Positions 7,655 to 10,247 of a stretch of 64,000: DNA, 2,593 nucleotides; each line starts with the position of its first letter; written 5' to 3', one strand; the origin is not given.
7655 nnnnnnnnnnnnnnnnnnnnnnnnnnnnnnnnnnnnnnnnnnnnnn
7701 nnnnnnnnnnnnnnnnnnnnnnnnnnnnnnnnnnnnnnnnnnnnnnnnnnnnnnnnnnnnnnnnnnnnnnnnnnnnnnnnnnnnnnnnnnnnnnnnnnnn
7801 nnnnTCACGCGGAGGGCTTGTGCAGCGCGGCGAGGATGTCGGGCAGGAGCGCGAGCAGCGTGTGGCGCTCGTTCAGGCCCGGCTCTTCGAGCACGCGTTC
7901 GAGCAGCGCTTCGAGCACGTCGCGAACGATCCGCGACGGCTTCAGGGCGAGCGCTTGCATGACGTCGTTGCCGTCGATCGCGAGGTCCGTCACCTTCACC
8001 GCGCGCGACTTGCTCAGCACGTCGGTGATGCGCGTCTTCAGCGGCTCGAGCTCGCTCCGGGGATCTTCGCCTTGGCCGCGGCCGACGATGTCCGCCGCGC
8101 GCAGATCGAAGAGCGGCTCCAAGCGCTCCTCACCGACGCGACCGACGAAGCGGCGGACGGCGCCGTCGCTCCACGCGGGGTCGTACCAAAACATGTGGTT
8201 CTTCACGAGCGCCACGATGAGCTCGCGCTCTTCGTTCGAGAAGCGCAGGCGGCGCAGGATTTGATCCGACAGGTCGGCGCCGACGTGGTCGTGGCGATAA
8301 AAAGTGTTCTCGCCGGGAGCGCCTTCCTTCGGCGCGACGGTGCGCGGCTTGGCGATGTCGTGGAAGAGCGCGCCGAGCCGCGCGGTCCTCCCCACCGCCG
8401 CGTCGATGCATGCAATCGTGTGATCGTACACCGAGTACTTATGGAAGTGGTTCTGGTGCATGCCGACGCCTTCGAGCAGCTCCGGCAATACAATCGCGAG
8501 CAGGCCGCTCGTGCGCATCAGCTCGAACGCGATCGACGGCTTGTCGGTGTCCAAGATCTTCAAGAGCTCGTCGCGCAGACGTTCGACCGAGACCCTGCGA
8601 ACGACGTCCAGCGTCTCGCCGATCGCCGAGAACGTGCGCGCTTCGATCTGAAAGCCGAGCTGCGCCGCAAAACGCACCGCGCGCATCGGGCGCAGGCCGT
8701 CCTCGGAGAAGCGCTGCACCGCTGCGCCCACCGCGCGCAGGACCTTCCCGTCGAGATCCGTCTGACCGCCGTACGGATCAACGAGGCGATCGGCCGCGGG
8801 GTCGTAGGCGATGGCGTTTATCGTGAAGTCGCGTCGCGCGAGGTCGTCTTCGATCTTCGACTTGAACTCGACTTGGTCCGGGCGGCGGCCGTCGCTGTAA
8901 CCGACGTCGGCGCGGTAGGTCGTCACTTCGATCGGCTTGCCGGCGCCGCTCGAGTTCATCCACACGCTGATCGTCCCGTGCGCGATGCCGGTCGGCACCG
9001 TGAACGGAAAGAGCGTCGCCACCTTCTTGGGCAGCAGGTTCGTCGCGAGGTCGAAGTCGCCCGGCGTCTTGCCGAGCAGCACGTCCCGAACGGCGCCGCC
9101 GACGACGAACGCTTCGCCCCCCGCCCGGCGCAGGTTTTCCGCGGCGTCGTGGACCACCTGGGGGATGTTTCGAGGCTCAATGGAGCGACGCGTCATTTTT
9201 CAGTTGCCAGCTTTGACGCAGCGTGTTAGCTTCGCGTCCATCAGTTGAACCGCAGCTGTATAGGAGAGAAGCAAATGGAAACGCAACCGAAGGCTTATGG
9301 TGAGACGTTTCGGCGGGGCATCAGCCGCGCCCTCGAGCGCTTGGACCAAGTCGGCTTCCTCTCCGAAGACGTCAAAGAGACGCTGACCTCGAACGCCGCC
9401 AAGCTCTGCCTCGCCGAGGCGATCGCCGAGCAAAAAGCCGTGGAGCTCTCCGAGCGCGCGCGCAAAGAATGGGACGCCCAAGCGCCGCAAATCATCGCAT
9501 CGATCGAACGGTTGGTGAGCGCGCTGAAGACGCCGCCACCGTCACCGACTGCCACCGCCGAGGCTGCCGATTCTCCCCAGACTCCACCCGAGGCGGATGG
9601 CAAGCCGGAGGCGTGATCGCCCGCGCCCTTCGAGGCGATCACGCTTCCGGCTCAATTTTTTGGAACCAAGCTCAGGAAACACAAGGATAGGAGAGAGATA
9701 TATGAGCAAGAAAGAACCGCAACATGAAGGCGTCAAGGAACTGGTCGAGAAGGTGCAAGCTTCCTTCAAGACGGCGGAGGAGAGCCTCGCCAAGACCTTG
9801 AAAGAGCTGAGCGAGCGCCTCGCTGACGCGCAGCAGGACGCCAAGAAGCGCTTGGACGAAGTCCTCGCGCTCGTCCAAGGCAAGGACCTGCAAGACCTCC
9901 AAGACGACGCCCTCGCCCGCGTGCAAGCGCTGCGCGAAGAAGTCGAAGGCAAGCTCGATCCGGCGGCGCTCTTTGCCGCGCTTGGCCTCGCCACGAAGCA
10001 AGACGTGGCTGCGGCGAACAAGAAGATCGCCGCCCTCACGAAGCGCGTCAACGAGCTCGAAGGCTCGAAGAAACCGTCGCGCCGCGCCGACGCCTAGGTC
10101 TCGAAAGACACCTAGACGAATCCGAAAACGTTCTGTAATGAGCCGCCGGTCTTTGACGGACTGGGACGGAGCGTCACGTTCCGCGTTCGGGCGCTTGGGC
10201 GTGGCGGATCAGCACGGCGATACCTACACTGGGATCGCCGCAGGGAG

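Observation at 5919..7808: Ser/Thr kinase fused to an alpha/beta-hydrolase-like domain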

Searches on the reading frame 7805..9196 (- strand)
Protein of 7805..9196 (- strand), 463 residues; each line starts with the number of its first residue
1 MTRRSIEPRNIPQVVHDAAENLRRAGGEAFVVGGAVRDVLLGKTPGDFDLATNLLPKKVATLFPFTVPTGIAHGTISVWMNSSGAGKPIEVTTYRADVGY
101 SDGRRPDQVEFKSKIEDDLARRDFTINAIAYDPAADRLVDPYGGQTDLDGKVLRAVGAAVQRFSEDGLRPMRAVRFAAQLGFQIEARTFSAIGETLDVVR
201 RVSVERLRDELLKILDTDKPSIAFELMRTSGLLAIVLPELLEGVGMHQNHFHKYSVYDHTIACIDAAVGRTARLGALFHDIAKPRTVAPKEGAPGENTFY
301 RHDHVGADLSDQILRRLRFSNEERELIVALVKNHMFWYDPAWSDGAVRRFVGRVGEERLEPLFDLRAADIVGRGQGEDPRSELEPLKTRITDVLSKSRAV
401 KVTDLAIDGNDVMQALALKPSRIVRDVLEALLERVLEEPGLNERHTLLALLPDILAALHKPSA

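Call 6: search_protein_families(library=pfam, proteins=[window:7805-9196:-], max_evalue=0.01)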
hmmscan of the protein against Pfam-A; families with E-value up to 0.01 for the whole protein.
window:7805-9196:- (463 aa): 4 families
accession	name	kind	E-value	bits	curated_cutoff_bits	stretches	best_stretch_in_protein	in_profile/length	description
PF01743.26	PolyA_pol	-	2.7e-36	125.1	23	1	29-154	1-126/126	Poly A polymerase head domain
PF12627.12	PolyA_pol_RNAbd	-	6.6e-18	64.7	22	1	181-240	1-60/64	Probable RNA and SrmB- binding site of polymerase A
PF01966.28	HD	-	2.5e-08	34.6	22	1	270-370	25-112/116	HD domain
PF13735.12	tRNA_NucTran2_2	-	1.2e-06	29.1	27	1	311-450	25-148/149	tRNA nucleotidyltransferase domain 2 putative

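Call 7: search_protein_families(library=ncbifam, proteins=[window:7805-9196:-], max_evalue=0.01)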
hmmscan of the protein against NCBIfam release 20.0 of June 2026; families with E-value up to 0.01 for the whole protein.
window:7805-9196:- (463 aa): 15 families
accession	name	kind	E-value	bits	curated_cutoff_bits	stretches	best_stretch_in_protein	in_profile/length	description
TIGR02692.1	tRNA_CCA_actino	equivalog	7.2e-82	275.5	438.8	1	10-448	11-459/466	CCA tRNA nucleotidyltransferase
NF009814.0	PRK13299.1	equivalog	9.2e-78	262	290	2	20-242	14-230/396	CCA tRNA nucleotidyltransferase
TIGR01942.1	pcnB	subfamily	5.6e-47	160.5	305.65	1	12-240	15-241/425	polynucleotide adenylyltransferase PcnB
NF008137.0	PRK10885.1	equivalog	5.6e-38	130.8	451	1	114-377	83-353/409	multifunctional CCA addition/repair protein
NF008634.1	PRK11623.1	equivalog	1.2e-28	99.9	702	1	18-239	52-282/469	polynucleotide adenylyltransferase PcnB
NF009813.0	PRK13298.1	equivalog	1.6e-25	89.9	606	1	112-242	81-212/417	tRNA CCA-pyrophosphorylase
NF041569.1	A-tRNAntase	equivalog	4.3e-21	74.9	1440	1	12-241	461-696/880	A-adding tRNA nucleotidyltransferase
NF009812.0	PRK13297.1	equivalog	1e-20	74.2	624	1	23-242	8-221/364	tRNA CCA-pyrophosphorylase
NF009811.0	PRK13296.1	equivalog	1.9e-20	73.1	469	1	30-257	4-226/360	CCA tRNA nucleotidyltransferase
TIGR01693.1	UTase_glnD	equivalog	1.8e-14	52.9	519.4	1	160-341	329-524/850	[protein-PII] uridylyltransferase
NF002895.0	PRK03381.1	equivalog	1.4e-11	43.3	631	1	155-338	322-499/782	[protein-PII] uridylyltransferase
NF003467.0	PRK05092.1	equivalog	8.3e-10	37.1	959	1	160-371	403-634/940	[protein-PII] uridylyltransferase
TIGR00277.1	HDIG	domain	2.2e-07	30.6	27.6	1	271-321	29-76/84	HDIG domain-containing metalloprotein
NF002837.0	PRK03059.1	equivalog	0.00063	17.9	1010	0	249-372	460-574/857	[protein-PII] uridylyltransferase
NF001366.0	PRK00275.1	equivalog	0.0021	16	1299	0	225-266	429-471/895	[protein-PII] uridylyltransferase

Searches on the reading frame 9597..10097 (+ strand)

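Call 25: search_protein_families(library=pfam, proteins=[window:9597-10097:+], max_evalue=0.001)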
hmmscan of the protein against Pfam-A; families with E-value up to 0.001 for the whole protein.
window:9597-10097:+ (166 aa): 1 family
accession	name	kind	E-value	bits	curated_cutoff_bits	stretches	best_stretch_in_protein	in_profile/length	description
PF05597.16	Phasin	-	0.00084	19.8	28.8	1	57-155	26-125/126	Poly(hydroxyalcanoate) granule associated protein (phasin)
